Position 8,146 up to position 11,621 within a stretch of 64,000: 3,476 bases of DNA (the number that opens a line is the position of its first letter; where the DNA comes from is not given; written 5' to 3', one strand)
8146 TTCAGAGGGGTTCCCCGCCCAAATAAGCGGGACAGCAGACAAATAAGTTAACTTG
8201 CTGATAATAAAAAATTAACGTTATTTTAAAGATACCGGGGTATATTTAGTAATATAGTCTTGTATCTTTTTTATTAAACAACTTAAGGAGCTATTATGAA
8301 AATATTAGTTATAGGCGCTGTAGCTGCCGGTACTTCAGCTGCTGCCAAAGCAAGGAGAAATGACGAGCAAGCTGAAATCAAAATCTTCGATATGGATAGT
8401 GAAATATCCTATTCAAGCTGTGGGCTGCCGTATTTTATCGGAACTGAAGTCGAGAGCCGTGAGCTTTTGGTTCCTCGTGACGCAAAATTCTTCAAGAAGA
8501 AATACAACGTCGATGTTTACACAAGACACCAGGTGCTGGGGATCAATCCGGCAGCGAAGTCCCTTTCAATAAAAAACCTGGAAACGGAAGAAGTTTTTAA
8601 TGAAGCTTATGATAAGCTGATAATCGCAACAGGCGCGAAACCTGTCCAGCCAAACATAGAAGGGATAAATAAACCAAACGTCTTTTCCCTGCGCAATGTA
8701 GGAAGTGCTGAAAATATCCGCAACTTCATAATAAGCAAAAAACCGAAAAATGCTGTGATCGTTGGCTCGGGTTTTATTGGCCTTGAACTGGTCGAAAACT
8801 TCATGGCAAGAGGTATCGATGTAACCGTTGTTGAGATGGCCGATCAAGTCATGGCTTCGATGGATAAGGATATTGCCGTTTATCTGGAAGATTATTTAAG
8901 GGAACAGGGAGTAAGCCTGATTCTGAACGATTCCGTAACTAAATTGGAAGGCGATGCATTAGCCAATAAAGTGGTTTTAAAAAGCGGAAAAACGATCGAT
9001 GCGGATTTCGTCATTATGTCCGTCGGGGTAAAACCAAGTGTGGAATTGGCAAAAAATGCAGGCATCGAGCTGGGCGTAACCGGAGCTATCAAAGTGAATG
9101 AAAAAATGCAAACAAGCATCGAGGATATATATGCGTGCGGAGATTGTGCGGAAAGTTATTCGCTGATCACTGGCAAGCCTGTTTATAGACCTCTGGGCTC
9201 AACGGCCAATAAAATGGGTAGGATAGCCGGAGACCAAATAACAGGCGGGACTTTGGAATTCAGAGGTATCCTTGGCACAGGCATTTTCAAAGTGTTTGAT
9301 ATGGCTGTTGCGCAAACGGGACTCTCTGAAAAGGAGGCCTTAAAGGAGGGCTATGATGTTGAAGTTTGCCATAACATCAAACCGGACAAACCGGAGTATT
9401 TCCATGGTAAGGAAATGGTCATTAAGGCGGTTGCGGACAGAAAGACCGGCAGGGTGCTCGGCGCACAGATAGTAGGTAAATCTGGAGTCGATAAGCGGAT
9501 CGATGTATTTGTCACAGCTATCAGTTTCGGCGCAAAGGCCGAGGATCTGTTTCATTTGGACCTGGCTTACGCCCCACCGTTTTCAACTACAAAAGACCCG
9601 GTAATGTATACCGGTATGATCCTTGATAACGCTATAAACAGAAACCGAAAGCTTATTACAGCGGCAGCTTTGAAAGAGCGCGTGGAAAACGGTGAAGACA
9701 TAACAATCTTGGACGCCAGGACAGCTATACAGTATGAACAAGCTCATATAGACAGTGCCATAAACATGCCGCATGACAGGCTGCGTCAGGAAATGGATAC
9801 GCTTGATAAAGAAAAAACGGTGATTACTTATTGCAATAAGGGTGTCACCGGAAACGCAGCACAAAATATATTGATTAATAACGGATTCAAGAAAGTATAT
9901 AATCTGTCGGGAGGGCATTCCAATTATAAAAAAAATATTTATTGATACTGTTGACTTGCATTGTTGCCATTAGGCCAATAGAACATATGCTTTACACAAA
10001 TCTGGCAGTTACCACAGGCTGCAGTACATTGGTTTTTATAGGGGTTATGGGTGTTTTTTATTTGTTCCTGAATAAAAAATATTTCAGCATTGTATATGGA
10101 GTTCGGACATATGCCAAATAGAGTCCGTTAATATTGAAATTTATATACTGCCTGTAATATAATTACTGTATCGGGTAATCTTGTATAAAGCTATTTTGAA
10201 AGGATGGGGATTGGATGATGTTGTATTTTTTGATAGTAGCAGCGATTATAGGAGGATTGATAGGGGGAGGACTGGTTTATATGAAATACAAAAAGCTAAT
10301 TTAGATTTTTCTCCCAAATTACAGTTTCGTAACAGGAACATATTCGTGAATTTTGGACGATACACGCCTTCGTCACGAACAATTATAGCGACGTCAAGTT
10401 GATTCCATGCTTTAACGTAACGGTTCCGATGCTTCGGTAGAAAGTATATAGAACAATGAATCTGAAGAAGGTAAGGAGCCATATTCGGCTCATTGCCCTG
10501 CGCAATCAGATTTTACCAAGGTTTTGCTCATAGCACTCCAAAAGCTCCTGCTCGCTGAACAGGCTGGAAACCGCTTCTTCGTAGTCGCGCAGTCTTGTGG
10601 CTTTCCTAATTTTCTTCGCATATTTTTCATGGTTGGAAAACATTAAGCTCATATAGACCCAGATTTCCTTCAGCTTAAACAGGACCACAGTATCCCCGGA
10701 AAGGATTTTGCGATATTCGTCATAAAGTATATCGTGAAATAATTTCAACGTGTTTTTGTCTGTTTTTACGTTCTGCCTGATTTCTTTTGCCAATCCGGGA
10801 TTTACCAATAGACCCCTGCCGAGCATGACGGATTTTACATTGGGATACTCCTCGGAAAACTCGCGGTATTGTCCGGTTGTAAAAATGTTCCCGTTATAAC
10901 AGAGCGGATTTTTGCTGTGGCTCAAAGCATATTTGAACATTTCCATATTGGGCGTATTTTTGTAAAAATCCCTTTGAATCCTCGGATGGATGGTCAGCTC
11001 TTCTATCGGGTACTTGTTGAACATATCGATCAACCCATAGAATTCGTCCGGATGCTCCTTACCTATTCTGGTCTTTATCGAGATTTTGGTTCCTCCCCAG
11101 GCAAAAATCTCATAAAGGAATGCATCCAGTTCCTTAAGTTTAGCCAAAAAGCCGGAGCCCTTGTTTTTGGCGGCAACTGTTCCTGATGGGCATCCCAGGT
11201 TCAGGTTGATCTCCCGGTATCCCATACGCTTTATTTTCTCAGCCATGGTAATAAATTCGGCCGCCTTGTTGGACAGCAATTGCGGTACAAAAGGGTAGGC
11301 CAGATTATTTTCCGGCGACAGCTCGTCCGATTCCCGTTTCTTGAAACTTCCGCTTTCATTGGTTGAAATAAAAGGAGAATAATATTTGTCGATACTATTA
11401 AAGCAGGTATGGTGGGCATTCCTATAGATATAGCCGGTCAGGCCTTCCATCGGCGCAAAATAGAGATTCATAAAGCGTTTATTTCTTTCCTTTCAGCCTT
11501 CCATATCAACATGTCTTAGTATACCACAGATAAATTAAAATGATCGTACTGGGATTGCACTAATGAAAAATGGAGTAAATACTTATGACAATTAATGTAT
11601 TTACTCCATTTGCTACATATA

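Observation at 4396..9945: Two tandem 'winged-helix repressor + CxC permease' modules ending in a CoADR-rhodanese fusion: an uncharacterised thiol-reactive island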

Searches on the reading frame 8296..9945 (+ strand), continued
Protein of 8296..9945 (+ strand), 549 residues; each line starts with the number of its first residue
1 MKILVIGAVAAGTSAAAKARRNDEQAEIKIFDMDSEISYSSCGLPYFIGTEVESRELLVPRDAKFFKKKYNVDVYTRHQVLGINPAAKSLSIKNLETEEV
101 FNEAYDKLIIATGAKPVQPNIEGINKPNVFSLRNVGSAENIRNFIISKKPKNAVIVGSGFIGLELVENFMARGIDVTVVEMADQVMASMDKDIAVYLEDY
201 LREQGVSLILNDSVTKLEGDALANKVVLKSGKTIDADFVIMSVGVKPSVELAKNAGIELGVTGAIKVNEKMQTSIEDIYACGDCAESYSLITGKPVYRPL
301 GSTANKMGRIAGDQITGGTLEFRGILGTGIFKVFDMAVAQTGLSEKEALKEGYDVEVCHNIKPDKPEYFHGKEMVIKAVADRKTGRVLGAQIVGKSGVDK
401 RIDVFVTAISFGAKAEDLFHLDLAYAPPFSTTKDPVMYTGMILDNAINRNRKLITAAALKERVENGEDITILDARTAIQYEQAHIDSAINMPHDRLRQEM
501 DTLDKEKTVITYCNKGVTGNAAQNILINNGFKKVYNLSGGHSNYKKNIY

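Call 48: search_solved_structures(query=window:8296-9945:+, max_evalue=1e-40, show_alignments=1)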
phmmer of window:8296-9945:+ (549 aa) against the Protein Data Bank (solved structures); distinct sequences matched with E-value up to 1e-40: 31.
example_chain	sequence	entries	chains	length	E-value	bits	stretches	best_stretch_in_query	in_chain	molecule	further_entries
3icr_A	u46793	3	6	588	1.4e-121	409.9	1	2-544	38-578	Coenzyme A-Disulfide Reductase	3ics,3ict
3nta_A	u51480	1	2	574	1.7e-116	393.1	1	2-545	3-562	FAD-dependent pyridine nucleotide-disulphide oxidoreductase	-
4ocg_A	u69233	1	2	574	2.3e-115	389.4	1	2-545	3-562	FAD-dependent pyridine nucleotide-disulphide oxidoreductase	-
3ntd_A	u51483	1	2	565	4.5e-115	388.4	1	2-545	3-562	FAD-dependent pyridine nucleotide-disulphide oxidoreductase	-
3nt6_A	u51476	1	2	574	1.2e-113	383.7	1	2-545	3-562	FAD-dependent pyridine nucleotide-disulphide oxidoreductase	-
6pfz_D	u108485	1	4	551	7.8e-110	371.1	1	1-541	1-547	NADH oxidase (NoxA-3)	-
8a56_A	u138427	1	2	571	1.5e-102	347.1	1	2-545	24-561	Coenzyme A-persulfide reductase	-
3kd9_A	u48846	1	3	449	1e-93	318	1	2-444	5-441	Coenzyme A disulfide reductase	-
4fx9_A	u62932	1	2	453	1.6e-93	317.3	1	2-443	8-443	Coenzyme A disulfide reductase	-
5l1n_A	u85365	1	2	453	1.7e-93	317.3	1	2-443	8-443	Coenzyme A disulfide reductase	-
6ruz_A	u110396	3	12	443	4.3e-92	312.6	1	2-438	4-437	NADH oxidase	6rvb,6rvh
3cgb_A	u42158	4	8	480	1.4e-87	297.8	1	2-438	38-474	Pyridine nucleotide-disulfide oxidoreductase, class I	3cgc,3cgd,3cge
3iwa_A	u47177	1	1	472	2e-85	290.6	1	3-447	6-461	FAD-dependent pyridine nucleotide-disulphide oxidoreductase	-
1yqz_A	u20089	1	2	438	8.8e-75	255.5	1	2-438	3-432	coenzyme A disulfide reductase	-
4em3_A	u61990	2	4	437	9.1e-75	255.5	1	2-438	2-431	Coenzyme A disulfide reductase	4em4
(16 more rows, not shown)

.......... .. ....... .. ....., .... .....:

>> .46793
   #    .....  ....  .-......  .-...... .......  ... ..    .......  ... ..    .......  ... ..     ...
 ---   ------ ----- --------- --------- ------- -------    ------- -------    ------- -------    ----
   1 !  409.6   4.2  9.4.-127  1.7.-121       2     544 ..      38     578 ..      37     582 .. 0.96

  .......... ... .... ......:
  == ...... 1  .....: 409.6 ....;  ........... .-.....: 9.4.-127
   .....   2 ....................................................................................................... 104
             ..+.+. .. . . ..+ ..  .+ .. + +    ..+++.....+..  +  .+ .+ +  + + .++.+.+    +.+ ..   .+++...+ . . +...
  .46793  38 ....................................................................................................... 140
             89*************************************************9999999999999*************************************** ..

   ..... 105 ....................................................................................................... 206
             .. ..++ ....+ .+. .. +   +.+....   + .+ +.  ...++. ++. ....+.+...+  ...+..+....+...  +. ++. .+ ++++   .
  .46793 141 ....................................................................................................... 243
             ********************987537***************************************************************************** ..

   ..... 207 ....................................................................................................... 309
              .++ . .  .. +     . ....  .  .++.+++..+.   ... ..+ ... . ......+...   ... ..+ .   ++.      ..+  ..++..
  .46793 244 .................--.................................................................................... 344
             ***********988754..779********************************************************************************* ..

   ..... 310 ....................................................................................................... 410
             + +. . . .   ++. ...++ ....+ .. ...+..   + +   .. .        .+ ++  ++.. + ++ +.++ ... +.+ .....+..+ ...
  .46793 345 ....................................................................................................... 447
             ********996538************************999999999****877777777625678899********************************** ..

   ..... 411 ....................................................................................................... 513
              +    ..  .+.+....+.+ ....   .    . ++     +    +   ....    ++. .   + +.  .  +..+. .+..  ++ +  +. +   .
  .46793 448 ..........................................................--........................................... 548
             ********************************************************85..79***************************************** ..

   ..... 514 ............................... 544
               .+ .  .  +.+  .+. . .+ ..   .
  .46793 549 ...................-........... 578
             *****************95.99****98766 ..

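Call 52: search_protein_families(library=pfam, proteins=[L091:5028-5828:+, L091:7752-8096:+, L091:3729-4571:+, L100:5447-5863:+, L100:4565-5416:+, L100:7620-8345:+, L100:8399-9136:+, L098:4791-5570:+, L105:2166-3356:-, L092:80-826:+], max_evalue=0.0001)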
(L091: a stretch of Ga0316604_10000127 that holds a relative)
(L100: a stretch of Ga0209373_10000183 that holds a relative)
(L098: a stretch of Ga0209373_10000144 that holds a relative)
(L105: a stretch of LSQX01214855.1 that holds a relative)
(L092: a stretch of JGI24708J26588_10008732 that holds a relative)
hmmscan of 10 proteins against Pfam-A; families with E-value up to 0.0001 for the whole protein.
L091:5028-5828:+ (266 aa): 1 family
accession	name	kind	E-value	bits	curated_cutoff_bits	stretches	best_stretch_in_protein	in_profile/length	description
PF02900.23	LigB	-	3e-26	92.5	26.3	1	21-259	6-265/269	Catalytic LigB subunit of aromatic ring-opening dioxygenase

L091:7752-8096:+ (114 aa): 1 family
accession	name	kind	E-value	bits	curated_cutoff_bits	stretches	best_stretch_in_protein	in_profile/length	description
PF19417.4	RnlA_toxin_N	-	1.1e-22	80.5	24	1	13-93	2-82/82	RNase LS, bacterial toxin N-terminal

L091:3729-4571:+ (280 aa): 1 family
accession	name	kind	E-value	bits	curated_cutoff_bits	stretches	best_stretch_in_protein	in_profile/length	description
PF00015.26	MCPsignal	-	1.3e-25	90.7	34.6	1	136-275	2-142/172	Methyl-accepting chemotaxis protein (MCP) signalling domain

L100:5447-5863:+ (138 aa): 1 family
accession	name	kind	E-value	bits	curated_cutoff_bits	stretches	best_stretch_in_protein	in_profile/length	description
PF02579.22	Nitro_FeMo-Co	-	3e-22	79.2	26.3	1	29-116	2-93/94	Dinitrogenase iron-molybdenum cofactor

L100:4565-5416:+ (283 aa): 3 families
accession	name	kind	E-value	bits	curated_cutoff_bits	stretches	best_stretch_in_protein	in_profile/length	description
PF10609.15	ParA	-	3.3e-88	295.7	27.1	1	36-258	2-224/246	NUBPL iron-transfer P-loop NTPase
PF01656.29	CbiA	-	2.1e-11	44.3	25.4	1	40-257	1-123/125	CobQ/CobB/MinD/ParA nucleotide binding domain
PF13614.12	AAA_31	-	1.4e-06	28.8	27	1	38-76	2-40/177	AAA domain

L100:7620-8345:+ (241 aa): 2 families
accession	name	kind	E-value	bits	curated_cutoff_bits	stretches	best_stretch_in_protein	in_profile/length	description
PF00929.31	RNase_T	-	4.4e-17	63.5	24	1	44-199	2-164/164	Exonuclease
PF16473.11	Rv2179c-like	-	9.2e-07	29.2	27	0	125-200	102-174/177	3'-5' exoribonuclease Rv2179c-like domain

L100:8399-9136:+ (245 aa): 0 families

L098:4791-5570:+ (259 aa): 1 family
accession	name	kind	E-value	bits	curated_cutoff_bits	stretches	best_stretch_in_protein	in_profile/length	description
PF03649.18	UPF0014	-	7e-85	284.7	22.6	1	10-251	2-242/242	Uncharacterised protein family (UPF0014)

L105:2166-3356:- (396 aa): 1 family
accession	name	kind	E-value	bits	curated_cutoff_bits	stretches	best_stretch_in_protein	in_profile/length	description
PF02661.23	Fic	-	1e-20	74.8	24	1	137-239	2-93/93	Fic/DOC family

L092:80-826:+ (248 aa): 5 families
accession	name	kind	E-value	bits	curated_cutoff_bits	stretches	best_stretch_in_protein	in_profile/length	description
PF07992.20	Pyr_redox_2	-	1.7e-25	90.5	26.1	1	15-236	99-291/291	Pyridine nucleotide-disulphide oxidoreductase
PF13738.12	Pyr_redox_3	-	1.1e-08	35.2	30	1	62-105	159-201/305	Pyridine nucleotide-disulphide oxidoreductase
PF00070.33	Pyr_redox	-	1.9e-08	35.2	22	1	70-142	1-77/82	Pyridine nucleotide-disulphide oxidoreductase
PF13241.12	NAD_binding_7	-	1e-05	26.5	22.1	1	68-118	7-54/104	Putative NAD(P)-binding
PF01262.27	AlaDh_PNT_C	-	1.5e-05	24.9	23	1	69-102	29-62/214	Alanine dehydrogenase/PNT, C-terminal domain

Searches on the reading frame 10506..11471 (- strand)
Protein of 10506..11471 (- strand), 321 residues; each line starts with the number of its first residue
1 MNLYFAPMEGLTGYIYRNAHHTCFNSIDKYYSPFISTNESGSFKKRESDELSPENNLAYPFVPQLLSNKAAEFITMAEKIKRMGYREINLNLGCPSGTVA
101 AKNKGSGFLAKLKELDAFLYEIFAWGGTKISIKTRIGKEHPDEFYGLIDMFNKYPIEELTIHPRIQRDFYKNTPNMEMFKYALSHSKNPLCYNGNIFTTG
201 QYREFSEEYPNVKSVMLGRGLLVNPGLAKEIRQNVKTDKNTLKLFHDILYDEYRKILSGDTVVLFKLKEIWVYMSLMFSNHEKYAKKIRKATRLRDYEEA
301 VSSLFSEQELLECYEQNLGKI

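Call 69: search_protein_families(library=pfam, proteins=[window:10506-11471:-], max_evalue=0.00001)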
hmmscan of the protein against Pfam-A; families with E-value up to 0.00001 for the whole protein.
window:10506-11471:- (321 aa): 1 family
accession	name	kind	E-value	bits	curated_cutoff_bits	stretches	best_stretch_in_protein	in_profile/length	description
PF01207.24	Dus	-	2.6e-32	112.6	20.4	1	5-316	2-308/311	Dihydrouridine synthase (Dus)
